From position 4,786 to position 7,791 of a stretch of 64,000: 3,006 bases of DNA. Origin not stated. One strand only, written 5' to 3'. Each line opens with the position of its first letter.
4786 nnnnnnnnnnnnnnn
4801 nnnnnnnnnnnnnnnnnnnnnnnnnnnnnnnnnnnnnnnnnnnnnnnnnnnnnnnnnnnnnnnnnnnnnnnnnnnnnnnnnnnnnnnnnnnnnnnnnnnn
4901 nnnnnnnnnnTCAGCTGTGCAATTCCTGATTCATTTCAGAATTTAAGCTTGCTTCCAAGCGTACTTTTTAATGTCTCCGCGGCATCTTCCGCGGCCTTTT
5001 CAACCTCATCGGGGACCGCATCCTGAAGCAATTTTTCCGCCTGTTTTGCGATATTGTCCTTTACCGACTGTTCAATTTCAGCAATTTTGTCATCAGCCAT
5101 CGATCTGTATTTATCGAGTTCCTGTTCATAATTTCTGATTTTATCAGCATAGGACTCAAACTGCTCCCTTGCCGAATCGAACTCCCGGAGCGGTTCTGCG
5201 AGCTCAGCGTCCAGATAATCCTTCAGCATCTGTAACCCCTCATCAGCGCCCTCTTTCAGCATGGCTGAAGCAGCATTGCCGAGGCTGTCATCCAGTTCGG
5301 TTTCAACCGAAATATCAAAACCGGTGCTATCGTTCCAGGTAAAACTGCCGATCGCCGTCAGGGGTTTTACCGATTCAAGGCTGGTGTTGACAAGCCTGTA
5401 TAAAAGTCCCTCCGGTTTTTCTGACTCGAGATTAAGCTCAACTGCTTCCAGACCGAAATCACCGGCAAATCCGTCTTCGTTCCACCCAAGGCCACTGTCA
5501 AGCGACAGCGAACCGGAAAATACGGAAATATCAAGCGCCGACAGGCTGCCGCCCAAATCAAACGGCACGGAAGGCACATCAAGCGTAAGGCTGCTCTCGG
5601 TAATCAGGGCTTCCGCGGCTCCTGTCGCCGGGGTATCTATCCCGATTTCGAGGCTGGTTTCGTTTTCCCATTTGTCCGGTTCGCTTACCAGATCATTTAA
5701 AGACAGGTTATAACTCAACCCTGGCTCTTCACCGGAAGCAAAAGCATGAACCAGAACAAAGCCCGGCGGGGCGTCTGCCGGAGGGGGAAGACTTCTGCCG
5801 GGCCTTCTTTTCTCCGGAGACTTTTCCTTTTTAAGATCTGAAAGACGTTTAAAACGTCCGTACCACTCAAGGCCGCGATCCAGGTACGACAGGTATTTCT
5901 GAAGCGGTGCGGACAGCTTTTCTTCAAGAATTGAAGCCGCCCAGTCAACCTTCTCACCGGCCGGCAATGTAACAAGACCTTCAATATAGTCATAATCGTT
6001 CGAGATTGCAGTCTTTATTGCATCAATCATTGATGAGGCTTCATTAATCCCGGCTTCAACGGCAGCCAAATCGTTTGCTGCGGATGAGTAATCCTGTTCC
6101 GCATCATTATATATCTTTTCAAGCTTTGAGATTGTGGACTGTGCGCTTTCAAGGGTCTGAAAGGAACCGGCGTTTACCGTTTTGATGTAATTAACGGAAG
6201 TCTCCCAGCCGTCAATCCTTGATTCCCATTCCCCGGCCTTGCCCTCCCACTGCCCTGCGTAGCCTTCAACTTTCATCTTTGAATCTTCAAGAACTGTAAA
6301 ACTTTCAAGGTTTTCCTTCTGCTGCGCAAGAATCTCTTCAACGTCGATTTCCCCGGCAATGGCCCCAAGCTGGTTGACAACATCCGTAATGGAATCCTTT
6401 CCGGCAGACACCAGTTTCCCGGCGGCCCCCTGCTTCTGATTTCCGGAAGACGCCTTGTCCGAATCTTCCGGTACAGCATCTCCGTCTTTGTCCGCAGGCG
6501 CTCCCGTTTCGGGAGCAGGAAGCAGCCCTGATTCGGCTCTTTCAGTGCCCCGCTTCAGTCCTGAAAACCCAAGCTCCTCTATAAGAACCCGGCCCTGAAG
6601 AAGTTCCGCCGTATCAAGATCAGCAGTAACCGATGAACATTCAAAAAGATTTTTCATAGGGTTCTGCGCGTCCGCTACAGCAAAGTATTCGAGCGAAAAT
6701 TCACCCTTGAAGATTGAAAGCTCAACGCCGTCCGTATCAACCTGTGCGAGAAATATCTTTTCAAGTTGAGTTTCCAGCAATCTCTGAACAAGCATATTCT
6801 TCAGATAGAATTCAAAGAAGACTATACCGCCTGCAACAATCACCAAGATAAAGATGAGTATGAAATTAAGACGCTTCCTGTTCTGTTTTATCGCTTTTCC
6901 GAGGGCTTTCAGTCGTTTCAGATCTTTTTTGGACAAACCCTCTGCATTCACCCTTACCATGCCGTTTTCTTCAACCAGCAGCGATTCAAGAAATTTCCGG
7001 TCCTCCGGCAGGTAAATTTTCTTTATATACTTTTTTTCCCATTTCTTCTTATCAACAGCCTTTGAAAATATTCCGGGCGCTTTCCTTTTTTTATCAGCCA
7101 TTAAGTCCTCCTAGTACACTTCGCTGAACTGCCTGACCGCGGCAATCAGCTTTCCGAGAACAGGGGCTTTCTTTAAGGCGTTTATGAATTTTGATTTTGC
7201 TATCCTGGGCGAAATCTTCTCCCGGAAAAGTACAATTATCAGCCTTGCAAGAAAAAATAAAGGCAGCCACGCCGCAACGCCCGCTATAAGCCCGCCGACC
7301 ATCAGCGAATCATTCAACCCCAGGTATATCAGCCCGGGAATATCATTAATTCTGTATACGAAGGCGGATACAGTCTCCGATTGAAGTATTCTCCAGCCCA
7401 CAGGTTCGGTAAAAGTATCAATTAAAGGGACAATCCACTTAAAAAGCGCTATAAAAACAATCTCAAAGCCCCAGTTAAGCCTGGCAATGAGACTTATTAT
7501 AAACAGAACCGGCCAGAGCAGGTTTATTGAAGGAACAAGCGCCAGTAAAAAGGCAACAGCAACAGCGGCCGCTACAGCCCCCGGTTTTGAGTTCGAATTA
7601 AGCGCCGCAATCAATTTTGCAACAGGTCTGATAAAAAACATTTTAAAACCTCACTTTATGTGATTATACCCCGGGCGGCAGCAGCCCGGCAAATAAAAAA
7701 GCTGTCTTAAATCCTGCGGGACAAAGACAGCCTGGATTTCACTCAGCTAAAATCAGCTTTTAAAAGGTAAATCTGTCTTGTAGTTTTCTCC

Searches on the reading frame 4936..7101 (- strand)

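Call 85: search_protein_families(library=pfam, proteins=[window:4936-7101:-], max_evalue=0.0001)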
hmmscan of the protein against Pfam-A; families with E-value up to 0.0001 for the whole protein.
window:4936-7101:- (721 aa): 1 family
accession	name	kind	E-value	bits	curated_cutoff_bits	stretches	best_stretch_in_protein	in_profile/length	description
PF05359.17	DUF748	-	2.8e-05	22.8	50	1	71-190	8-123/1037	Domain of Unknown Function (DUF748)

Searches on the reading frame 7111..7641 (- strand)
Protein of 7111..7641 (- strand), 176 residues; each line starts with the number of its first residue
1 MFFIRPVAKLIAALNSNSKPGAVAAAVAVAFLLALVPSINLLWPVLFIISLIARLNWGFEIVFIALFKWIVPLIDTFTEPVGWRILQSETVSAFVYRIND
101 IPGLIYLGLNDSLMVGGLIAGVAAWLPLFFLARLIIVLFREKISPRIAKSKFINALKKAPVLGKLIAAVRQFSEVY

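Call 85: search_protein_families(library=pfam, proteins=[window:7111-7641:-], max_evalue=0.0001)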
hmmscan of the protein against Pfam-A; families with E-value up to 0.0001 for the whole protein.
window:7111-7641:- (176 aa): 1 family
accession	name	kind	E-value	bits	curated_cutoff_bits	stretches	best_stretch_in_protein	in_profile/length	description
PF09835.14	DUF2062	-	7.6e-05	23.1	27.4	0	13-141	11-143/147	Uncharacterized protein conserved in bacteria (DUF2062)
